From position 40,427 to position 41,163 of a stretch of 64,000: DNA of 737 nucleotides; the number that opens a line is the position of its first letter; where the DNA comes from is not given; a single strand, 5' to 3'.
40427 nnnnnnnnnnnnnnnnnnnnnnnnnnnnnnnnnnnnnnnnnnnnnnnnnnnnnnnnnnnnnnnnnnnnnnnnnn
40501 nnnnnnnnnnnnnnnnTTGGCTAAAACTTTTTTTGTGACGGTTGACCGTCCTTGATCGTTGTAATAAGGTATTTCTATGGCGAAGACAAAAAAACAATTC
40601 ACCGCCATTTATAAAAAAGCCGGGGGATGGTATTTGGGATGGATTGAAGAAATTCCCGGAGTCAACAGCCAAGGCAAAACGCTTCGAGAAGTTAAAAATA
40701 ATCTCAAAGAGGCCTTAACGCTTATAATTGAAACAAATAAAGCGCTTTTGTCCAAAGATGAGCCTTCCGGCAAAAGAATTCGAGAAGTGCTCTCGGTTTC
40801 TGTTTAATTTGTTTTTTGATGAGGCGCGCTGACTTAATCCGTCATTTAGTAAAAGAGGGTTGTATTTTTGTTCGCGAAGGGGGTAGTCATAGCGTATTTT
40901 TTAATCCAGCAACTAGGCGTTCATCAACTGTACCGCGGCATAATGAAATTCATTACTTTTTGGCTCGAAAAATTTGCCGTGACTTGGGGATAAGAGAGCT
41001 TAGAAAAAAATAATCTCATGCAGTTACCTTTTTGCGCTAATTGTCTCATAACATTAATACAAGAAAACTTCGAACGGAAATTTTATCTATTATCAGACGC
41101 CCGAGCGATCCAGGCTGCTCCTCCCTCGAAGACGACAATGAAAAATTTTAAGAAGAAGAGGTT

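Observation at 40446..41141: HicB-HicA toxin-antitoxin cassette inserted into the 3' end of a secreted-protein gene with a 46 bp target duplication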

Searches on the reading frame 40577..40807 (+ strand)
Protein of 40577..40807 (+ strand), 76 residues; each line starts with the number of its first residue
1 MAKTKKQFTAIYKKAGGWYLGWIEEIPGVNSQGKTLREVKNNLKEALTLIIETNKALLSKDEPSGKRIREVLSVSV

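Call 5: search_protein_families(library=pfam, proteins=[window:40577-40807:+], max_evalue=0.01)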
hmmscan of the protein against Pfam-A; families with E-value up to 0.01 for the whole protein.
window:40577-40807:+ (76 aa): 1 family
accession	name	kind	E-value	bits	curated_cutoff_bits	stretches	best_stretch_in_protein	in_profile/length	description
PF21748.3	UPF0150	-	4.1e-07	30.3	27.3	1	10-47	10-49/64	UPF0150-like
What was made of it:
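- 40577..40807 (+): hicB antitoxin, 76 aa. It has only the N-terminal HicB/UPF0150 domain and no DNA-binding domain. Pfam PF21748 (call 5).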

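Call 12: find_encoding_contigs(protein=window:40577-40807:+, flank=6000, max_places=10)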
Protein window:40577-40807:+ (76 aa): 1 contig read that carries it; 1 place shown.
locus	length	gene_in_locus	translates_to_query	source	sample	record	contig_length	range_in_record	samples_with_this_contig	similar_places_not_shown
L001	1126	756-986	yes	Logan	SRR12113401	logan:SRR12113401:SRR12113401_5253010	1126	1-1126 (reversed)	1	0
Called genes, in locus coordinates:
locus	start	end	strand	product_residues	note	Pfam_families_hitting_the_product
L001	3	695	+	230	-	?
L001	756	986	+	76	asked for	PF21748:UPF0150 (weak)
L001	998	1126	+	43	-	?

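Call 22: find_homologous_proteins(query=window:40577-40807:+, max_evalue=0.00001)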
Query window:40577-40807:+ (76 aa): 321 proteins with E <= 0.00001 among 322 candidates; the best 120 are listed.
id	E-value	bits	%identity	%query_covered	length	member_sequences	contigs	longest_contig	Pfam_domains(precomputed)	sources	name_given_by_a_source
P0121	1.8e-41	156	100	100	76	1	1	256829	PF21748.4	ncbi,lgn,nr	ncbi:type II toxin-antitoxin system HicB family antitoxin [Candidatus Giovannonibacteria bacterium]|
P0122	1.3e-26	109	76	93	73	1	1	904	PF21748.4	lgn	-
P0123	4.4e-26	108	72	93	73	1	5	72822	PF21748.4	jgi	jgi:predicted RNase H-like HicB family nuclease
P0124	8.0e-26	107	72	93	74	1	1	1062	PF21748.4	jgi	jgi:predicted RNase H-like HicB family nuclease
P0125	1.6e-25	106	75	93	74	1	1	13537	PF21748.4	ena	-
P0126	1.8e-25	106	66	96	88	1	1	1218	PF21748.4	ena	-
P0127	2.8e-25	105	73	93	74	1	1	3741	PF21748.4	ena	-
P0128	3.3e-25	105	69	99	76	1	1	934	PF21748.4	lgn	-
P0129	4.0e-25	105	73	93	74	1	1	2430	PF21748.4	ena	-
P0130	7.4e-25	104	73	93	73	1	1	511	PF21748.4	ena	-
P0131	1.1e-24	103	73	92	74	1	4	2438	PF21748.4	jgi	jgi:predicted RNase H-like HicB family nuclease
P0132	1.1e-24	103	72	91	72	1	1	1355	PF21748.4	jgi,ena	-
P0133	1.2e-24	103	72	93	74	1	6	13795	PF21748.4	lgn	-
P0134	2.2e-24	102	72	93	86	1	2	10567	PF21748.4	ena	-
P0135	2.3e-24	102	72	93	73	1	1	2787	PF21748.4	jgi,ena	-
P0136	2.5e-24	102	68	95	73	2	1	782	PF21748.4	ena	-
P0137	3.0e-24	102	72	93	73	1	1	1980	PF21748.4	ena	-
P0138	3.3e-24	102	72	91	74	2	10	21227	PF21748.4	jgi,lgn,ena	jgi:predicted RNase H-like HicB family nuclease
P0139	3.4e-24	102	70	93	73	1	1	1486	PF21748.4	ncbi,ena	-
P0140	3.5e-24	102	70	93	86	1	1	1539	PF21748.4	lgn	-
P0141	3.5e-24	102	70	93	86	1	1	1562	PF21748.4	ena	-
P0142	4.0e-24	101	72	93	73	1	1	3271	PF21748.4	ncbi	-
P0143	4.3e-24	101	67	100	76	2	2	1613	PF21748.4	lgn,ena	-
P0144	4.9e-24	101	72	93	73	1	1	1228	PF21748.4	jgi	-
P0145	6.6e-24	101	73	92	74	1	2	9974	PF21748.4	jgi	jgi:predicted RNase H-like HicB family nuclease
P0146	7.2e-24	101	72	93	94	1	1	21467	PF21748.4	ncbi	-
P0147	7.8e-24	101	70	92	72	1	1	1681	PF21748.4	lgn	-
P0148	8.0e-24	100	72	93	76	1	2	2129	PF21748.4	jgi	jgi:predicted RNase H-like HicB family nuclease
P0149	8.5e-24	100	72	93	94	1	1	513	PF21748.4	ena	-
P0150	9.9e-24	100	70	93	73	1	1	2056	PF21748.4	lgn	-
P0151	1.0e-23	100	70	93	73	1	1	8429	PF21748.4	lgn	-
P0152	1.2e-23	100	68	100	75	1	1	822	PF21748.4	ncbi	-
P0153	1.2e-23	100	69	92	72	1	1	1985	PF21748.4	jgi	jgi:predicted RNase H-like HicB family nuclease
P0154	1.3e-23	100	71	91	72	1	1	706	PF21748.4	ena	-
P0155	1.5e-23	100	70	93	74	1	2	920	PF21748.4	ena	-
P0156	1.6e-23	100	72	93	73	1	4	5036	PF21748.4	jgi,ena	-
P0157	2.1e-23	99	70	93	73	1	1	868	PF21748.4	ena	-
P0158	2.3e-23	99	69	93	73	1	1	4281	PF21748.4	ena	-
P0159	2.8e-23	99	69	93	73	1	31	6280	PF21748.4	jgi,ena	-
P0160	3.1e-23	99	70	93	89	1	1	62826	PF21748.4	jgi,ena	-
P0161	3.1e-23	99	72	93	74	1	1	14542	PF21748.4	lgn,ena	-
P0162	3.6e-23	98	73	92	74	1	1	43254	PF21748.4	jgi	-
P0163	4.3e-23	98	70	92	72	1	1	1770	PF21748.4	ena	-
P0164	4.4e-23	98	68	91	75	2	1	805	PF21748.4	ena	-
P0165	6.1e-23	98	70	92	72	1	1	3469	PF21748.4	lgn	-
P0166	7.7e-23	97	70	93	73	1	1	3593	PF21748.4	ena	-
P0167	7.8e-23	97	71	92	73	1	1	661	PF21748.4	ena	-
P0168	1.1e-22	97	66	100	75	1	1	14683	PF21748.4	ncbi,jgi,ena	-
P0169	1.3e-22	97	69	92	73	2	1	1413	PF21748.4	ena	-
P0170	1.6e-22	96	71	95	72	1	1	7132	PF21748.4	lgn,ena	-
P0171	1.8e-22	96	71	92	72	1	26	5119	PF21748.4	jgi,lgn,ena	-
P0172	1.9e-22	96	67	96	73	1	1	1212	PF21748.4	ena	-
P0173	2.0e-22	96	65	97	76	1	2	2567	PF21748.4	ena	-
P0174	2.0e-22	96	70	92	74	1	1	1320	PF21748.4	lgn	-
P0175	3.1e-22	95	66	100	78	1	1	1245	PF21748.4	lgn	-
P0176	3.3e-22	95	69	92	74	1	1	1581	PF21748.4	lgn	-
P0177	3.7e-22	95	65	93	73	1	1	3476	PF21748.4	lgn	-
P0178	4.0e-22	95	66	93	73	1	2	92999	PF21748.4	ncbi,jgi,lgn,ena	-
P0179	5.0e-22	95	65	93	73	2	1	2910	PF21748.4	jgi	-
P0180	5.4e-22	95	70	92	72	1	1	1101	PF21748.4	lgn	-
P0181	7.8e-22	94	67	93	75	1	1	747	PF21748.4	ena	-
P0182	9.2e-22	94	69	92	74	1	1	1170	PF21748.4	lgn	-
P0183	1.2e-21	94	69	92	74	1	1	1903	PF21748.4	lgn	-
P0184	1.4e-21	93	65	97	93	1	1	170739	PF21748.4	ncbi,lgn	-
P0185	1.6e-21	93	63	92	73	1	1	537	PF21748.4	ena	-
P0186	2.4e-21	93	62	89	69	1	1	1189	PF21748.4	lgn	-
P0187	2.7e-21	92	64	97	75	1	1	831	PF21748.4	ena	-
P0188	2.8e-21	92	64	97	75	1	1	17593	PF21748.4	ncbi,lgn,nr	ncbi:MAG: type II toxin-antitoxin system HicB family antitoxin [bacterium]|nr:type II toxin-antitoxi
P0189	2.8e-21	92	68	95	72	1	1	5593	PF21748.4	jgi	jgi:predicted RNase H-like HicB family nuclease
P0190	3.0e-21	92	67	83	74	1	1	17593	PF21748.4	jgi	-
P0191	3.1e-21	92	62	93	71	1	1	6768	PF21748.4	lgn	-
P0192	3.2e-21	92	65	95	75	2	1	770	PF21748.4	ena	-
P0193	4.8e-21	92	69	82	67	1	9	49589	PF21748.4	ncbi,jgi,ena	ncbi:MAG TPA: type II toxin-antitoxin system HicB family antitoxin [Candidatus Paceibacterota bacter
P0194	6.1e-21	91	64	95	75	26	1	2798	PF21748.4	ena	-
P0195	8.4e-21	91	66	86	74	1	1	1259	PF21748.4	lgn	-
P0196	8.7e-21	91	64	95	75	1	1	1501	PF21748.4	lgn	-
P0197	1.1e-20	91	64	97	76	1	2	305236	PF21748.4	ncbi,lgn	-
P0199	1.3e-20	90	66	92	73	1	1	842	PF21748.4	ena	-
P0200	1.3e-20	90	67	91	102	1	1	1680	PF21748.4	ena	-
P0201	2.0e-20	90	77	75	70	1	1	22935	PF21748.4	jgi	-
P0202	2.0e-20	90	63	95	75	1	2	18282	PF21748.4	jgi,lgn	jgi:predicted RNase H-like HicB family nuclease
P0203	2.2e-20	90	63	95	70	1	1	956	PF21748.4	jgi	jgi:predicted RNase H-like HicB family nuclease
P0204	2.7e-20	89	65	86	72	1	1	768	PF21748.4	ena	-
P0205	3.0e-20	89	62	89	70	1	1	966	PF21748.4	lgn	-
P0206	3.1e-20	89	61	95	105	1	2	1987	PF21748.4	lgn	-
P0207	6.0e-20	88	68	75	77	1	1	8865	PF21748.4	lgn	-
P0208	7.1e-20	88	63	95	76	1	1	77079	PF21748.4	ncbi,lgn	-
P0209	1.2e-19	87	64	91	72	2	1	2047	PF21748.4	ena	-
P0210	1.2e-19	87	79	68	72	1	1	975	PF21748.4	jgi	jgi:predicted RNase H-like HicB family nuclease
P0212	1.7e-19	87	59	93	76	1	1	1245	PF21748.4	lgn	-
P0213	1.9e-19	87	66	91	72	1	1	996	PF21748.4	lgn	-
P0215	3.3e-19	86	60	95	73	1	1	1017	PF21748.4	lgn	-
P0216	7.2e-19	85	80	61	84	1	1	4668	PF21748.4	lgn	-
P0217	1.6e-18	84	58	95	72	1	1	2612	PF21748.4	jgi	jgi:predicted RNase H-like HicB family nuclease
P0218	5.5e-18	82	64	87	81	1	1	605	PF21748.4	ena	-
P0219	8.1e-18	81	74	70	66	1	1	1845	PF21748.4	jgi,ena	-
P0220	1.3e-17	81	79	62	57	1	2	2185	PF21748.4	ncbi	-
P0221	3.3e-16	76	78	61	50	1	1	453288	PF21748.4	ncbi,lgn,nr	ncbi:MAG: type II toxin-antitoxin system HicB family antitoxin [bacterium]|nr:type II toxin-antitoxi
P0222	1.2e-15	75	56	95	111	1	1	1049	PF21748.4,PF07927.18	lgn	-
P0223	5.6e-14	69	63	67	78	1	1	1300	PF21748.4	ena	-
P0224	5.6e-14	69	63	67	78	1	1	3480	PF21748.4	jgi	-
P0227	1.2e-13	68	63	67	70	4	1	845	PF21748.4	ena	-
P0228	1.3e-13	68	61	67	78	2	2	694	PF21748.4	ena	-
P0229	3.7e-13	67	61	67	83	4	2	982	PF21748.4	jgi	-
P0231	4.2e-13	67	61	67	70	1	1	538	PF21748.4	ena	-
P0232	5.5e-13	66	61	67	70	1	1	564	PF21748.4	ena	-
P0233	6.6e-13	66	59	67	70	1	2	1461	PF21748.4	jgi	-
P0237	1.1e-12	65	59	67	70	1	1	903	PF21748.4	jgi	jgi:predicted RNase H-like HicB family nuclease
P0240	1.8e-12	65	61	67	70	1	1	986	PF21748.4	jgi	jgi:predicted RNase H-like HicB family nuclease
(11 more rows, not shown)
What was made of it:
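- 40577..40807 (+): 321 homologues, the nearest 76% identical (call 22).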

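Call 23: find_encoding_contigs(protein=P0123, flank=3000, max_places=5)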
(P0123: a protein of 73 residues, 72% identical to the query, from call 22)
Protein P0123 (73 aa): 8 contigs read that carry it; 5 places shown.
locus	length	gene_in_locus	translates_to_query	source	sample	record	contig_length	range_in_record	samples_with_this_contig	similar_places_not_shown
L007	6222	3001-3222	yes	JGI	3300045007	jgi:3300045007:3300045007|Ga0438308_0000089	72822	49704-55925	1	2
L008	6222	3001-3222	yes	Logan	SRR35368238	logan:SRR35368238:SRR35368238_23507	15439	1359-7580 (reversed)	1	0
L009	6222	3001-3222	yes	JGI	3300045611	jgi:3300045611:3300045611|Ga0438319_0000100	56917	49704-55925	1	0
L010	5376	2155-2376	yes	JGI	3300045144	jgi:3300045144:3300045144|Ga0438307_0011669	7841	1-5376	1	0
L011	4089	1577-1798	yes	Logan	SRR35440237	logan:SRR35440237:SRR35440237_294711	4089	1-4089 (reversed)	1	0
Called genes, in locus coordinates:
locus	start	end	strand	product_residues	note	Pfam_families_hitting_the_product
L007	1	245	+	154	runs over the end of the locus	PF07963:N_methyl (weak)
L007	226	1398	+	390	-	-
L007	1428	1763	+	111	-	PF05635:23S_rRNA_IVP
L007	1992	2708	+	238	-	-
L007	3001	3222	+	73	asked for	PF21748:UPF0150 (weak)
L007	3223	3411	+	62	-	PF07927:HicA_toxin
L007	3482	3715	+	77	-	-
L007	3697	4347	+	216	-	PF08843:AbiEii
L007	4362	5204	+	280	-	-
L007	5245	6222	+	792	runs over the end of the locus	PF07517:SecA_DEAD, PF01043:SecA_PP_bind, PF21090:P-loop_SecA, PF07516:SecA_SW, PF02810:SEC-C (weak)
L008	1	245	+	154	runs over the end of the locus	PF07963:N_methyl (weak)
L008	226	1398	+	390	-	-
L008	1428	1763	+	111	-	PF05635:23S_rRNA_IVP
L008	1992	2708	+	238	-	-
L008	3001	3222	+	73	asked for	PF21748:UPF0150 (weak)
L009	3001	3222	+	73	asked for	PF21748:UPF0150 (weak)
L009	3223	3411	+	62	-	PF07927:HicA_toxin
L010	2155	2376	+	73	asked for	PF21748:UPF0150 (weak)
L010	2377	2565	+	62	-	PF07927:HicA_toxin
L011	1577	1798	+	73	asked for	PF21748:UPF0150 (weak)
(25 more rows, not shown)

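Call 24: find_encoding_contigs(protein=P0138, flank=3000, max_places=6)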
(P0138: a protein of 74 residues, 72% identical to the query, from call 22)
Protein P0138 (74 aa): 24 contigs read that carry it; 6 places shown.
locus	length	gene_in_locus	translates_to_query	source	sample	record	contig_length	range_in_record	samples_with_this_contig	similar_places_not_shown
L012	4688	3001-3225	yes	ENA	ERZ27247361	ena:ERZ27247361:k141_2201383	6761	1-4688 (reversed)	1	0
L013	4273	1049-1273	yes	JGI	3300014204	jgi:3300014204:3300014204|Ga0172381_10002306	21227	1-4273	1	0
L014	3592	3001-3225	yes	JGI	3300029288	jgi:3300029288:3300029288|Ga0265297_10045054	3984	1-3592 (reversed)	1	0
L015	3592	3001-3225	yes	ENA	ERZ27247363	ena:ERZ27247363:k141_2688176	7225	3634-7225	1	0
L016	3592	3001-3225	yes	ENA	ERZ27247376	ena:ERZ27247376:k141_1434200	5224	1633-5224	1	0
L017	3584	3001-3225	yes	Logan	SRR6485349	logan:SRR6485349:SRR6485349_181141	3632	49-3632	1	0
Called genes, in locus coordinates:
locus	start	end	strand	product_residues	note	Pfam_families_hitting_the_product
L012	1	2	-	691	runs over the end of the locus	?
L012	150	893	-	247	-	PF18915:DUF5667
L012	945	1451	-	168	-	PF04542:Sigma70_r2, PF08281:Sigma70_r4_2, PF04545:Sigma70_r4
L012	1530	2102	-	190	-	PF08220:HTH_DeoR (weak)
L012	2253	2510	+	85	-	PF12728:HTH_17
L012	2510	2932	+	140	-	PF02661:Fic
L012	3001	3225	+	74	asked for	PF21748:UPF0150 (weak)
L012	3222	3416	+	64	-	PF07927:HicA_toxin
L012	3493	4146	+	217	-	-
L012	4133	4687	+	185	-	?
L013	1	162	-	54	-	?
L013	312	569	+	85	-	PF12728:HTH_17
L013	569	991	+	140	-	PF02661:Fic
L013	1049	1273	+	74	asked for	PF21748:UPF0150 (weak)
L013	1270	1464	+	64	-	PF07927:HicA_toxin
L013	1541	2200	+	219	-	-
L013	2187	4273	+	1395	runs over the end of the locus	PF00932:LTD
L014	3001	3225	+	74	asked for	PF21748:UPF0150 (weak)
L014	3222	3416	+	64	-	PF07927:HicA_toxin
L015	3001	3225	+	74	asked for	PF21748:UPF0150 (weak)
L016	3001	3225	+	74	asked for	PF21748:UPF0150 (weak)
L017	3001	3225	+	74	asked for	PF21748:UPF0150 (weak)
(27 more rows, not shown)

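Call 25: find_encoding_contigs(protein=P0133, flank=3000, max_places=5)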
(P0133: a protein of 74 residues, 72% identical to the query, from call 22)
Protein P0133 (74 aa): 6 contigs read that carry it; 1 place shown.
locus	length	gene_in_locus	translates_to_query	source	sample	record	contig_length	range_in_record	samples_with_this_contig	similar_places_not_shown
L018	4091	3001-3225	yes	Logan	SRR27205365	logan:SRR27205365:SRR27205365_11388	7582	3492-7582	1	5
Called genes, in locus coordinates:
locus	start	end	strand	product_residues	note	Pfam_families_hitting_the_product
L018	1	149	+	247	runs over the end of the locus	PF00557:Peptidase_M24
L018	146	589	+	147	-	PF00293:NUDIX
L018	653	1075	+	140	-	PF00293:NUDIX, PF14815:NUDIX_4 (faint)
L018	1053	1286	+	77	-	-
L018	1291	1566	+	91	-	PF12961:DUF3850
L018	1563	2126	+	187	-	-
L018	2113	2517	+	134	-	PF00293:NUDIX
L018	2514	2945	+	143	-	-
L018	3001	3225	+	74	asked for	PF21748:UPF0150 (weak)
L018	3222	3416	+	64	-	PF07927:HicA_toxin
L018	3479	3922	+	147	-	PF01467:CTP_transf_like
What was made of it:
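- On HicB antitoxin (UPF0150-like, PF21748): Relatives L007, L012, L013 and L018 have the same order (calls 23-25).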

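Call 40: search_solved_structures(query=window:40577-40807:+, max_evalue=0.1, show_alignments=1)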
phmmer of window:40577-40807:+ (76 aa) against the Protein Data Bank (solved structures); distinct sequences matched with E-value up to 0.1: 3.
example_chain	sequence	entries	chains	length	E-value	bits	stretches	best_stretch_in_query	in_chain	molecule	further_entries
6g1c_V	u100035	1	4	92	0.0067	19.9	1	10-55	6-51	Antitoxin HicB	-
6g1n_A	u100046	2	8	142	0.017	18.7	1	10-55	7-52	antitoxin HicB | HicB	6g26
2dsy_A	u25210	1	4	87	0.093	16.3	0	19-48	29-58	Hypothetical protein TTHA0281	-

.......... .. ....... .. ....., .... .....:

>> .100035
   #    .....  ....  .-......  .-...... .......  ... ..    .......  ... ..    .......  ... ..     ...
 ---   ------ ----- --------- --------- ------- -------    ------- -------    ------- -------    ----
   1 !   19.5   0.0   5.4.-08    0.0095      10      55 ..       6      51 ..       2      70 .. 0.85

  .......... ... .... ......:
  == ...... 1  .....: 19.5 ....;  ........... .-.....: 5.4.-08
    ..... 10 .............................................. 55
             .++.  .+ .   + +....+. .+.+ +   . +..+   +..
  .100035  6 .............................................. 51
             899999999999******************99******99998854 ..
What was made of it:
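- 40577..40807 (+): Weak match to Burkholderia pseudomallei HicB 6g1c/6g1n (call 40).
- On HicB antitoxin (UPF0150-like, PF21748): It is supported by a weak match to B. pseudomallei HicB 6g1c (E 0.0067, call 40) and by 321 homologues that carry the same Pfam domain (call 22).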

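Call 65: find_related_loci(query=window:40577-40807:+, collection=viral_contigs, flank=3000)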
Query window:40577-40807:+ (76 aa) in viral_contigs; peptide patterns used: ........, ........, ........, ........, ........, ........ (x = any residue, [..] = any of these).
77 stretches matched a pattern, but none encodes a relative of the query by tblastn (E <= 1e-3).
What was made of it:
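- Tried and rejected: Phage origin: no HicB relative in IMG/VR (call 65).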

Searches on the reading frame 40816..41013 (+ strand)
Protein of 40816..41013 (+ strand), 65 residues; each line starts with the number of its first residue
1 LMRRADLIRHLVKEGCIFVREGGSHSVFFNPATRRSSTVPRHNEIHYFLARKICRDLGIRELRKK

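Call 5: search_protein_families(library=pfam, proteins=[window:40816-41013:+], max_evalue=0.01)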
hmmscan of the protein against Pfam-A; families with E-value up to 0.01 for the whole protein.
window:40816-41013:+ (65 aa): 1 family
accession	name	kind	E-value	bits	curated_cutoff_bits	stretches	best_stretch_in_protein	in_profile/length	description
PF07927.17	HicA_toxin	-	4.9e-13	49.4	27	1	5-59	2-58/58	HicA toxin of bacterial toxin-antitoxin,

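Call 11: find_encoding_contigs(protein=window:40816-41013:+, flank=6000, max_places=10)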
Protein window:40816-41013:+ (65 aa): no gene with exactly this product is on record in the collection.

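Call 14: find_encoding_contigs(protein=window:40819-41013:+, flank=8000, max_places=10)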
Protein window:40819-41013:+ (64 aa): no gene with exactly this product is on record in the collection.

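Call 39: search_solved_structures(query=window:40819-41013:+, max_evalue=0.01, show_alignments=2)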
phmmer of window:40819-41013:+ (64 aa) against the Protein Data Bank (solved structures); distinct sequences matched with E-value up to 0.01: 0.
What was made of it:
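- Tried and rejected: PDB sequence search for HicA: no hit at E 0.01 or better (call 39).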
